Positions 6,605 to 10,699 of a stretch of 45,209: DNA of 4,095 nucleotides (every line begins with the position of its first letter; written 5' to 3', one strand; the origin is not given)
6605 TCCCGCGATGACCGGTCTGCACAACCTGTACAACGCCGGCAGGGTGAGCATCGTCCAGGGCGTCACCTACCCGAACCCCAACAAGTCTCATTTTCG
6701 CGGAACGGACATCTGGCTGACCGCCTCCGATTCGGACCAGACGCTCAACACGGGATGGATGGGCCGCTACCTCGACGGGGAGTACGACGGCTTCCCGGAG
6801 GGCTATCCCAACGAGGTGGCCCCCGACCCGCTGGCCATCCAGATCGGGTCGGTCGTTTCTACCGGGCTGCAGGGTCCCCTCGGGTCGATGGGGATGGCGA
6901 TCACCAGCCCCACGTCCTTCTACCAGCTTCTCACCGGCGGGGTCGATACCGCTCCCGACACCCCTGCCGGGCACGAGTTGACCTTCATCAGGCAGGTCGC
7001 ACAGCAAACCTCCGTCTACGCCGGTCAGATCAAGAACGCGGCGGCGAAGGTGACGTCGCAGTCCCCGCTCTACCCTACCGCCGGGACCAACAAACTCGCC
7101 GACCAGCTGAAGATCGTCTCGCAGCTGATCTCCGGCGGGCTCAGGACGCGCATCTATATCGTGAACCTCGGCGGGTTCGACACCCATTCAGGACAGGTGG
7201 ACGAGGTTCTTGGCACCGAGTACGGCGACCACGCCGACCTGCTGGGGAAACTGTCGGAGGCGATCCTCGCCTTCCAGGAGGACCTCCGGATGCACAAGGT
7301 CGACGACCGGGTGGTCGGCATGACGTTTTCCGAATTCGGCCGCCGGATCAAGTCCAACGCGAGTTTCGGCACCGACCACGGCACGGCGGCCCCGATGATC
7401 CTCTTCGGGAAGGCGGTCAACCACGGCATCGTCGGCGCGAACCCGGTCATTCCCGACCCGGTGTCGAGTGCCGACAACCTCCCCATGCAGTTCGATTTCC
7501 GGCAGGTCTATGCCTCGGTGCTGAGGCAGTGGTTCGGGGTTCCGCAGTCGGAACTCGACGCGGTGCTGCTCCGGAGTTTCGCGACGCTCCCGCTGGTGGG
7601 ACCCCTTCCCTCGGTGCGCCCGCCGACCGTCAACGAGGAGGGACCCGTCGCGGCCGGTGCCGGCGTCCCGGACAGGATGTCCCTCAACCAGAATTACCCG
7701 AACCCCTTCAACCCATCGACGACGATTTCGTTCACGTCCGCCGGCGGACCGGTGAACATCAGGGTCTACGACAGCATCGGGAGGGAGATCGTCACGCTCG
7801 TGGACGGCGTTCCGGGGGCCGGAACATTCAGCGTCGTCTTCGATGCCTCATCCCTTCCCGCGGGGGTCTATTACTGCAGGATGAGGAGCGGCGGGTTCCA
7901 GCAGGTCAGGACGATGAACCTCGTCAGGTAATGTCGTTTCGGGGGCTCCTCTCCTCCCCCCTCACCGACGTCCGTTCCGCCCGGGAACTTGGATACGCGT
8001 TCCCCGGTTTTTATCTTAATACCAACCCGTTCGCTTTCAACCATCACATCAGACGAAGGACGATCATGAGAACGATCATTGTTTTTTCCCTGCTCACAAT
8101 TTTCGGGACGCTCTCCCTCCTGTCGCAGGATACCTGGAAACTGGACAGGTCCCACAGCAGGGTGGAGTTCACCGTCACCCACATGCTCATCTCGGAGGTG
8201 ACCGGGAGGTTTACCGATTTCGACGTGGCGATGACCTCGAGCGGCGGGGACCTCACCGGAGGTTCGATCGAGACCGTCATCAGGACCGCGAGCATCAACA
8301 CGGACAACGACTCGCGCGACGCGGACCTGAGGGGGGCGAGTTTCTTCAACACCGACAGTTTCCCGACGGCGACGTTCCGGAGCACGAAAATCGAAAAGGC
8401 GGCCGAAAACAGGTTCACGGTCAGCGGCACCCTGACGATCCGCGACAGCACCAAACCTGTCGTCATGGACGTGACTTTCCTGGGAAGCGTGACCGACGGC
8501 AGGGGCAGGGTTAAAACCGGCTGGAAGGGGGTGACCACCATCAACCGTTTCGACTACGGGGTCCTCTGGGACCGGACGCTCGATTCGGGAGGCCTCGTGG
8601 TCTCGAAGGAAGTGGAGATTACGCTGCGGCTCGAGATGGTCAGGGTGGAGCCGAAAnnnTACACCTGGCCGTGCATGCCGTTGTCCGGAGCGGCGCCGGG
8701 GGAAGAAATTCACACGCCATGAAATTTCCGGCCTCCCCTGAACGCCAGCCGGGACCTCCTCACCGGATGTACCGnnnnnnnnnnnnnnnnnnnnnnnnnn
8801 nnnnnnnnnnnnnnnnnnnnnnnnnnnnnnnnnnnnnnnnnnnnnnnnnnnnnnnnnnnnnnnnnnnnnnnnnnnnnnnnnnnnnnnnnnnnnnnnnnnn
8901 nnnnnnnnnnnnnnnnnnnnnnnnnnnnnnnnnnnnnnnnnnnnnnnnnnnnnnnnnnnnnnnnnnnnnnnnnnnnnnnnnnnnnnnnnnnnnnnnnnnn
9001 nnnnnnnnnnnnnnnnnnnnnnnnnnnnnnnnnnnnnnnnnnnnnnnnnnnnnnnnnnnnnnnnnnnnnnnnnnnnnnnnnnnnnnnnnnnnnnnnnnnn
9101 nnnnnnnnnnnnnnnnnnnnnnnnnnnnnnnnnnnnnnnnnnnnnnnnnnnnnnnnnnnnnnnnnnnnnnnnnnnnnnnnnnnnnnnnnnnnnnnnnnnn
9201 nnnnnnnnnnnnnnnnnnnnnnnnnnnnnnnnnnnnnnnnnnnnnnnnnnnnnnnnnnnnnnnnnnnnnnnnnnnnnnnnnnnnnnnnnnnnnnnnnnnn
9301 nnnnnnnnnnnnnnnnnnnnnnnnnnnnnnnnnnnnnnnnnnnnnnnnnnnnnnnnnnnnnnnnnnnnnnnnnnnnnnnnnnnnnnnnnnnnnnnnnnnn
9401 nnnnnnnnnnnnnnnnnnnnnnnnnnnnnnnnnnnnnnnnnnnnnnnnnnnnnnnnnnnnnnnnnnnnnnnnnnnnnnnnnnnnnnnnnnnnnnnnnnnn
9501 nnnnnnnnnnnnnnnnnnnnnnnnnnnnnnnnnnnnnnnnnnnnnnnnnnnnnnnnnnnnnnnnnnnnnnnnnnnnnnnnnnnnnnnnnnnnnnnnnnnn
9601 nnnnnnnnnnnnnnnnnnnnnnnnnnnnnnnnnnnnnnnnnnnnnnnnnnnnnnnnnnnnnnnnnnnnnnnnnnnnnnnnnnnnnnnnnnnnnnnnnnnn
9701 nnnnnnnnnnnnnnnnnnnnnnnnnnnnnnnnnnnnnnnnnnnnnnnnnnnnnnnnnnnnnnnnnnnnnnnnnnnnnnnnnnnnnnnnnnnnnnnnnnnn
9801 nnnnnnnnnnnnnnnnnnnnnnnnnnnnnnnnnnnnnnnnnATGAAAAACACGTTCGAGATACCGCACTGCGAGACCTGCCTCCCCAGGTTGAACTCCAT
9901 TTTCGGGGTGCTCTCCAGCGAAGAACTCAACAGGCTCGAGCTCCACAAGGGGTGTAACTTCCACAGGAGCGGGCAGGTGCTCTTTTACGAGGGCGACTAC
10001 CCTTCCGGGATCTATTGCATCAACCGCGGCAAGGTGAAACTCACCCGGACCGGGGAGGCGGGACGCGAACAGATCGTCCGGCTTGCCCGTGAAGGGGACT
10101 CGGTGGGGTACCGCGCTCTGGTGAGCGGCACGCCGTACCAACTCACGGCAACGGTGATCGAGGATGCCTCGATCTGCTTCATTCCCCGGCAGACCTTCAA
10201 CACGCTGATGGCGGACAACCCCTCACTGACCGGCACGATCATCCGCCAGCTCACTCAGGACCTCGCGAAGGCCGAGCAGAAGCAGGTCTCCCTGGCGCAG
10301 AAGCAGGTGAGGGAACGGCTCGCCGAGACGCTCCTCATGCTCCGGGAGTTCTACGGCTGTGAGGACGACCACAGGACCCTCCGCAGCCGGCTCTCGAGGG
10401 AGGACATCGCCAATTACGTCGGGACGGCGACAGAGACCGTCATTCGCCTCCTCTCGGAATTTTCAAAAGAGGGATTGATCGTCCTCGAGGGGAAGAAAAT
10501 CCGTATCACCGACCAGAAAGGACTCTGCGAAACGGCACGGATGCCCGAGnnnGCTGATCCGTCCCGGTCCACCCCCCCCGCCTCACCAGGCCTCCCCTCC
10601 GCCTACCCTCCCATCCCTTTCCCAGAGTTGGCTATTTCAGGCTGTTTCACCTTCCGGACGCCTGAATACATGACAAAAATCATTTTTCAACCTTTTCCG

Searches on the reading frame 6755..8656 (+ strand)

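Call 32: search_protein_families(library=pfam, proteins=[window:6755-8656:+], max_evalue=0.001)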
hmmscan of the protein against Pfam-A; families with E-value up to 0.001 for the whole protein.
window:6755-8656:+ (634 aa): 1 family
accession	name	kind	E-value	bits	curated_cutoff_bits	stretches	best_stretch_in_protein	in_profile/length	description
PF04264.18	YceI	-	3.6e-42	144.7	23.7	1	461-627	1-149/150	YceI-like domain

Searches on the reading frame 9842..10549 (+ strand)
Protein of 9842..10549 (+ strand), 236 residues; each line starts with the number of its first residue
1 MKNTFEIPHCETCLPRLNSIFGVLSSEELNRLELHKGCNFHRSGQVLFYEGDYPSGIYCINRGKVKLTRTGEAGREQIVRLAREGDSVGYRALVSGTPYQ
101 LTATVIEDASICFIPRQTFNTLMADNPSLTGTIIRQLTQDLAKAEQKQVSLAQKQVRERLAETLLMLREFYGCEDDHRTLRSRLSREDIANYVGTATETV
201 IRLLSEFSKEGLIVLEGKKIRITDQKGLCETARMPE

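Call 32: search_protein_families(library=pfam, proteins=[window:9842-10549:+], max_evalue=0.001)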
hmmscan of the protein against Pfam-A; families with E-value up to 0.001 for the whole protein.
window:9842-10549:+ (236 aa): 4 families
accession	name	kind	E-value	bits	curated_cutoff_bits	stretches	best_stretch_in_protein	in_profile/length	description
PF00027.35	cNMP_binding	-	3e-21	75.6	27.5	1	42-126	5-89/89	Cyclic nucleotide-binding domain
PF13545.12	HTH_Crp_2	-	4.5e-18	65.4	27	1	158-230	1-69/70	Crp-like helix-turn-helix domain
PF00325.26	Crp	-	2.2e-10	40.5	21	1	183-213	2-32/32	Bacterial regulatory proteins, crp family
PF25213.1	HVO_A0261_N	-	0.00011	22.4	35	0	182-224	23-65/86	HVO_A0261 N-terminal domain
